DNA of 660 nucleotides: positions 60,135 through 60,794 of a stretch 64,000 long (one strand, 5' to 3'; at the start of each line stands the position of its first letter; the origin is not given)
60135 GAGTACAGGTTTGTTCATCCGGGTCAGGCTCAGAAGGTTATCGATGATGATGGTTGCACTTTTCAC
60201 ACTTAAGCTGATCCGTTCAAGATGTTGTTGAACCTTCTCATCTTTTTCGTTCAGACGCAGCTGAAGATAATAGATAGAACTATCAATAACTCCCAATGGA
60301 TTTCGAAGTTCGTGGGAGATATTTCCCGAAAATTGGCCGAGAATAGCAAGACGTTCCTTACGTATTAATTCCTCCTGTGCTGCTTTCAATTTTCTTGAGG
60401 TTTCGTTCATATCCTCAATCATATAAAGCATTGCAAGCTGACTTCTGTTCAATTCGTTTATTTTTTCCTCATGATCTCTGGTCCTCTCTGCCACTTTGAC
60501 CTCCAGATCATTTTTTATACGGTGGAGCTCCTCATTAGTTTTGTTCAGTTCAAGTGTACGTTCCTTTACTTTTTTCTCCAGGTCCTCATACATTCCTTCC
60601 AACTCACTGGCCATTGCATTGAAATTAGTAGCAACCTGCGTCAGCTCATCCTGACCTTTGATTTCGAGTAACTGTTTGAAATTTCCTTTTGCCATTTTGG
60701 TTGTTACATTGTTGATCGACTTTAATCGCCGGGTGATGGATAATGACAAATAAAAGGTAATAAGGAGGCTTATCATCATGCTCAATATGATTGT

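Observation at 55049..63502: Six-ORF overlapped signalling operon: transmitter-less five-PAS protein, HAMP kinase, double receiver, receiver plus PAS/GAF kinase, sigma-54 activator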

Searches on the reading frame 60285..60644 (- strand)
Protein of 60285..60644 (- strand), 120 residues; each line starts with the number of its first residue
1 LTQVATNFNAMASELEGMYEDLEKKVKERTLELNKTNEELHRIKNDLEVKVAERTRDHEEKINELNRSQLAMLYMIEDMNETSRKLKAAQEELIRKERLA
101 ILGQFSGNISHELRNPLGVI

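Call 63: search_protein_families(library=pfam, proteins=[window:60285-60644:-], max_evalue=1)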
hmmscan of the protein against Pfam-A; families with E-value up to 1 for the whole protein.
seq(120 aa): 22 families
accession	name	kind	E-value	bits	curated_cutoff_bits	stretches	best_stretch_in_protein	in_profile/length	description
PF15346.11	ARGLU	-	4.2e-06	27.1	27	1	15-104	48-138/149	Arginine and glutamate-rich 1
PF00512.31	HisKA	-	4.5e-06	27.1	26.9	1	102-120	2-20/66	His Kinase A (phospho-acceptor) domain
PF10498.14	IFT57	-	0.0033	16.9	40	1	11-55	283-327/360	Intra-flagellar transport protein 57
PF03938.19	OmpH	-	0.0038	17.9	32.4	1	14-95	16-94/141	Outer membrane protein (OmpH-like)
PF13166.12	AAA_13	-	0.005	16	36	1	15-110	312-412/713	AAA domain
PF24525.1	TTC3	-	0.0053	16.6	27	1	3-98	48-142/250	TTC3, helical domain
PF05478.16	Prominin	-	0.0073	14.9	34.3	1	4-94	623-708/799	Prominin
PF22638.1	FlgK_D1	-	0.01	15.9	28.6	1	3-49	48-94/233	Flagellar hook-associated protein FlgK helical domain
PF06818.20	Fez1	-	0.011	16.6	34.4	1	9-92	44-126/199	Fez1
PF04513.17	Baculo_PEP_C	-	0.051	14.1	38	1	2-67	34-99/140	Baculovirus polyhedron envelope protein, PEP, C terminus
PF20667.3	Sec10_N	-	0.052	14.1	27.4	1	27-82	9-64/118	Exocyst complex component Sec10, N-terminal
PF06103.16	DUF948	-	0.11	13.1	37.2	1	4-52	20-68/89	Bacterial protein of unknown function (DUF948)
PF14712.11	Snapin_Pallidin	-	0.13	13.1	29.6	1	56-92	16-52/89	Snapin/Pallidin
PF13874.11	Nup54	-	0.18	12.3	30.5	1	23-95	42-114/140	Nucleoporin complex subunit 54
PF06009.19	Laminin_II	-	0.18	12.3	33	1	4-87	4-86/138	Laminin Domain II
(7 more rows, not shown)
